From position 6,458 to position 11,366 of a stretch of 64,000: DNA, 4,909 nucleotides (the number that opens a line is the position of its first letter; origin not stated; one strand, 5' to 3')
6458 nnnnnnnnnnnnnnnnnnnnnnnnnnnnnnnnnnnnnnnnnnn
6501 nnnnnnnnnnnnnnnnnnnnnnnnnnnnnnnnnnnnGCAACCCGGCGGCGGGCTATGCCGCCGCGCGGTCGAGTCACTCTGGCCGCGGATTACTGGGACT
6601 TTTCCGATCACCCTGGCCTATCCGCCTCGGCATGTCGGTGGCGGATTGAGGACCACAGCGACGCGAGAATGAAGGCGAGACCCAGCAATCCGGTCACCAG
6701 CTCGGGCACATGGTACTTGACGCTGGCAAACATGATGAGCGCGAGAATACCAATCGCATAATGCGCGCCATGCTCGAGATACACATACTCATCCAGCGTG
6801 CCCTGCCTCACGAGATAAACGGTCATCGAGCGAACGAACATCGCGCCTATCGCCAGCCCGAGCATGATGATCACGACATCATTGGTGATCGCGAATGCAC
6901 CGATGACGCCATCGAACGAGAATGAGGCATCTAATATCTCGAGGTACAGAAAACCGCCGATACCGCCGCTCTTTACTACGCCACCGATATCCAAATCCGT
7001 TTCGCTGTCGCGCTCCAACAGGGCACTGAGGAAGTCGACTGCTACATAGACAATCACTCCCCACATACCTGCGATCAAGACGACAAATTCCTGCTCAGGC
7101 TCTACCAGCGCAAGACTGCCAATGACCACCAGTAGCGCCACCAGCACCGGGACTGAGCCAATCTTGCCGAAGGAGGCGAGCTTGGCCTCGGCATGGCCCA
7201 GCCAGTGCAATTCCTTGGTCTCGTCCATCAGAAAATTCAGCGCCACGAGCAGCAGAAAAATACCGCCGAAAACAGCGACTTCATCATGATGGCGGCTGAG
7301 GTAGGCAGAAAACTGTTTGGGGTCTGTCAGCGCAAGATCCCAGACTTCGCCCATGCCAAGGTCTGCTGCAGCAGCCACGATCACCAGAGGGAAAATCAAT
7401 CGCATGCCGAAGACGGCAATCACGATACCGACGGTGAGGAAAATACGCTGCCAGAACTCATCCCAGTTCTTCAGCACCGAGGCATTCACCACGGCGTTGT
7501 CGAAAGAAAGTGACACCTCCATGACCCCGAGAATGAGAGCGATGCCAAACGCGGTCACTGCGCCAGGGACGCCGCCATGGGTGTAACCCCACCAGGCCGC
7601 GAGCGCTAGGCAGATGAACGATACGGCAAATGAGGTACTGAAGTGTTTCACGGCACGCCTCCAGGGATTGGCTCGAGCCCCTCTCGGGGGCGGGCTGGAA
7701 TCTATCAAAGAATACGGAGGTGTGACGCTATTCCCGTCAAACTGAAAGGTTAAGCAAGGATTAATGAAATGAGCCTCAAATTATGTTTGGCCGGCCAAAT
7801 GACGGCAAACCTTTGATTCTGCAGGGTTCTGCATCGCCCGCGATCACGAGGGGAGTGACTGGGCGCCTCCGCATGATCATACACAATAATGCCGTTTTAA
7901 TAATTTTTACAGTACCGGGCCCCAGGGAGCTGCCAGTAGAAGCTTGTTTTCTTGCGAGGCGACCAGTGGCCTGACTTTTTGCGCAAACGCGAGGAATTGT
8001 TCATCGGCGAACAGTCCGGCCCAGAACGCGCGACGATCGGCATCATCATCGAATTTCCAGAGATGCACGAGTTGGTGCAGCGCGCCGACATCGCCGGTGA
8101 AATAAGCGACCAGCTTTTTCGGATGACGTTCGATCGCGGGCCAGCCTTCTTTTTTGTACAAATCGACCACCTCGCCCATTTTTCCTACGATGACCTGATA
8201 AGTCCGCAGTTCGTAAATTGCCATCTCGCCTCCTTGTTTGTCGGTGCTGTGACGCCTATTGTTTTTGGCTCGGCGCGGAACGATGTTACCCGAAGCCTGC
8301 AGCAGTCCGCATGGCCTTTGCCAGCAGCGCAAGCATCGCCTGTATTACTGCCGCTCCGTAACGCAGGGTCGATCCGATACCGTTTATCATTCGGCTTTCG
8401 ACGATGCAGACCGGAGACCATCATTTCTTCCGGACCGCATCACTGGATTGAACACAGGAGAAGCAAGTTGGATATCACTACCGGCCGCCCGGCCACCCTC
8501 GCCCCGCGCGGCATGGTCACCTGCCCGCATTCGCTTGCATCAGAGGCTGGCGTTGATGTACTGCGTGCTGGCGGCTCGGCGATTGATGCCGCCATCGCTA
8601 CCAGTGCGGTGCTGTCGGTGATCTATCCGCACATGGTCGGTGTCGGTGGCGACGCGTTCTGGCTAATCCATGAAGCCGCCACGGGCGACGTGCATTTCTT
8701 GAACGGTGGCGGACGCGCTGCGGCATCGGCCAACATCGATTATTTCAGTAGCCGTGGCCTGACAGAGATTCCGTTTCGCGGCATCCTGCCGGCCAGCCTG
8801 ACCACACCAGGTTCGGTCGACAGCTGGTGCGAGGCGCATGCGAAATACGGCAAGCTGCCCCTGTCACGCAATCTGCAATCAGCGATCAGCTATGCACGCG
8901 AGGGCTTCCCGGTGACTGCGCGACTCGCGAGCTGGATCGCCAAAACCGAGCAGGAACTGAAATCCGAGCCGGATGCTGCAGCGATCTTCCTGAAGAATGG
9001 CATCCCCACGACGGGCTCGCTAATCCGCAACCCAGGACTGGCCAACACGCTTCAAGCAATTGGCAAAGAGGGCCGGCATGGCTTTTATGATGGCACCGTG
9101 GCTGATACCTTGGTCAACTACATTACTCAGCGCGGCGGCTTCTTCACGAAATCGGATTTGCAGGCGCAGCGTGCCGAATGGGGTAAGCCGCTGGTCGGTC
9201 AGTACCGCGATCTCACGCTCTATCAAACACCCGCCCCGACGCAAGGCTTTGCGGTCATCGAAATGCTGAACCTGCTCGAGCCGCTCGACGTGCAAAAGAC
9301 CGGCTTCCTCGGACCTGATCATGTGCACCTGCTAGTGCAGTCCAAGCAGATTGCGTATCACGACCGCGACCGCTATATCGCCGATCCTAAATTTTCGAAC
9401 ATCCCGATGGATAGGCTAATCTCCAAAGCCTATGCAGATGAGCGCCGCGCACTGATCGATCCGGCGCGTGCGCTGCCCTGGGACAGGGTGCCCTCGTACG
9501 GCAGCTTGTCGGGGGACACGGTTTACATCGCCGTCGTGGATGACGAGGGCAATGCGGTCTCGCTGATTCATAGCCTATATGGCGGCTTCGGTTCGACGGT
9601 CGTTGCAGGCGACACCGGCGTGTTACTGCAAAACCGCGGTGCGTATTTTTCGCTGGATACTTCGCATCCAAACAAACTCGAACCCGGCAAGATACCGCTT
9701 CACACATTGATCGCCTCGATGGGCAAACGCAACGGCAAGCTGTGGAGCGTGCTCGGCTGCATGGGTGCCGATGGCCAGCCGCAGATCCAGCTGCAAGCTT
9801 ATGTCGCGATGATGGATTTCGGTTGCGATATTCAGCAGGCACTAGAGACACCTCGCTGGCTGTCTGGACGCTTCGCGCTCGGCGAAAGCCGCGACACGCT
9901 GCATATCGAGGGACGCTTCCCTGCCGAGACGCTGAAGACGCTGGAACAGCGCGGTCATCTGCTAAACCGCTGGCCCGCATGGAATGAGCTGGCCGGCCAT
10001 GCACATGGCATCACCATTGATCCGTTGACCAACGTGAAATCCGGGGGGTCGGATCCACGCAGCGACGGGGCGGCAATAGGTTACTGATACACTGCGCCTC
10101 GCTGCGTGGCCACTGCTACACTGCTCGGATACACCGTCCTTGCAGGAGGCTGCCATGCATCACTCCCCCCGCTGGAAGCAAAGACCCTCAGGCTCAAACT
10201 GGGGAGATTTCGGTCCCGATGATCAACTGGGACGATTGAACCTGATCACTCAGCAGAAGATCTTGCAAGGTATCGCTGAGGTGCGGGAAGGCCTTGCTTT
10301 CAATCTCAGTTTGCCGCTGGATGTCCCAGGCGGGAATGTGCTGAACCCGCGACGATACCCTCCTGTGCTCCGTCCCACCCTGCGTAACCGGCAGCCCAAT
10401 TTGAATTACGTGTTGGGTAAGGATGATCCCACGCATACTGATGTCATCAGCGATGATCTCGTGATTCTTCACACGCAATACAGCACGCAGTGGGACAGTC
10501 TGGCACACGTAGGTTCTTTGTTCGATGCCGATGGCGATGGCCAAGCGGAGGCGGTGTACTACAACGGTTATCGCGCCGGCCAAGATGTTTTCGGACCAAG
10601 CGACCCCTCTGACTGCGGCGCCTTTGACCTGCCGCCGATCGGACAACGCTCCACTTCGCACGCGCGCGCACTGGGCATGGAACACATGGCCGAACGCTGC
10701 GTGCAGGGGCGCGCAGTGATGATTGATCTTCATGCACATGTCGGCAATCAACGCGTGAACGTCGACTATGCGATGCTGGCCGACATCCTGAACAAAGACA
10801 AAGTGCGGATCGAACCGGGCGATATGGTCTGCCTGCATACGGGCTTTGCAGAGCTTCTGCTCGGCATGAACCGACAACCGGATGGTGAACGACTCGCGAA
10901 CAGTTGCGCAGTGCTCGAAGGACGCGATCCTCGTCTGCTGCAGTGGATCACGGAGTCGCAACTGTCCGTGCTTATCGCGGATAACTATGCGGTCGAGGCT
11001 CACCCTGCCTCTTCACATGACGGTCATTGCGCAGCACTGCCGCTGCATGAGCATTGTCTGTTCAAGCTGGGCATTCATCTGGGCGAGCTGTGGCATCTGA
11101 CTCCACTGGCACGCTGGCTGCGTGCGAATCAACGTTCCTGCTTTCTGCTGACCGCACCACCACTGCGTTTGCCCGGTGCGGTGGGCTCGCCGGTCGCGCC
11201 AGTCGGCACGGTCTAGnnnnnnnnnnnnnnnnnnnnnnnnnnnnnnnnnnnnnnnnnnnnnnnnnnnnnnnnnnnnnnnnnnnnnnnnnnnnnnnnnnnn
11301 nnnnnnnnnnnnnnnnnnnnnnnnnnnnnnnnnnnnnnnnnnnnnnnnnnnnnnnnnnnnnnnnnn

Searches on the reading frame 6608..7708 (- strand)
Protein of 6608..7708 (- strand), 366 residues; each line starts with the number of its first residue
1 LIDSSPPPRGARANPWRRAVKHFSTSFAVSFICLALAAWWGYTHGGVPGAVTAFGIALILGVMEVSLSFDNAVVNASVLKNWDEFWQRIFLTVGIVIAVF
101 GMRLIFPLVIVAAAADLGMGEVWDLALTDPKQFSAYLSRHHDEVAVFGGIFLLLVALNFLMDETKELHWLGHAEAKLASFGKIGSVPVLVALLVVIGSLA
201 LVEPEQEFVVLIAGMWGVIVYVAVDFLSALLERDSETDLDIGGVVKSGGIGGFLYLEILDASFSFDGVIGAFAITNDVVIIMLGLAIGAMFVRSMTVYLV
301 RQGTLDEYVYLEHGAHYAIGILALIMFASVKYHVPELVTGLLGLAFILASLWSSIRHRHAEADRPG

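Call 41: search_protein_families(library=pfam, proteins=[window:6608-7708:-], max_evalue=0.00001)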
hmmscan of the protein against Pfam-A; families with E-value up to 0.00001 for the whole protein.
window:6608-7708:- (366 aa): 2 families
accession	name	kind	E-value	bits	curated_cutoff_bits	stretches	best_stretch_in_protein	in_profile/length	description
PF04332.21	DUF475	-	3.5e-107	359.1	27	1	69-359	1-291/293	Protein of unknown function (DUF475)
PF03741.22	TerC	-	2.6e-18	66.8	27.8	1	62-328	5-176/178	Integral membrane protein TerC family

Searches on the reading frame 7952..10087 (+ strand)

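Call 41: search_protein_families(library=pfam, proteins=[window:7952-10087:+], max_evalue=0.00001)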
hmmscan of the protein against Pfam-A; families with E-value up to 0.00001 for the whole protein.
window:7952-10087:+ (711 aa): 1 family
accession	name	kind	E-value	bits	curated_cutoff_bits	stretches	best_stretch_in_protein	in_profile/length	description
PF01019.26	G_glu_transpept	-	5.3e-141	471.4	27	1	202-706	2-512/512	Gamma-glutamyltranspeptidase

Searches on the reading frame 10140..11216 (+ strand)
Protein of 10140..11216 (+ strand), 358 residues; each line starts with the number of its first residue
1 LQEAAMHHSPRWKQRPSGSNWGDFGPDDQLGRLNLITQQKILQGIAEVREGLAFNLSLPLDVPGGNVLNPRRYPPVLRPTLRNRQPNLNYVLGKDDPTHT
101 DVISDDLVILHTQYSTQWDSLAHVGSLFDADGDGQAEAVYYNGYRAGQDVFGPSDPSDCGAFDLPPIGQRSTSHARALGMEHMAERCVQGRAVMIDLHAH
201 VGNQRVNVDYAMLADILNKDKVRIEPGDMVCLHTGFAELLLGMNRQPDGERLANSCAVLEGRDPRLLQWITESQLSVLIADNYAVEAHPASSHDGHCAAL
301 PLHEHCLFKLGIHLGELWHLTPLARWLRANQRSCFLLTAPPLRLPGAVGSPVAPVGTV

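Call 41: search_protein_families(library=pfam, proteins=[window:10140-11216:+], max_evalue=0.00001)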
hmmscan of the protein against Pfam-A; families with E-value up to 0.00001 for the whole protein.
window:10140-11216:+ (358 aa): 1 family
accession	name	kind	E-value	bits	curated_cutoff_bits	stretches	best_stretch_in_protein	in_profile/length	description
PF04199.19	Cyclase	-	4.1e-11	43.7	23.1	1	106-286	20-141/142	Putative cyclase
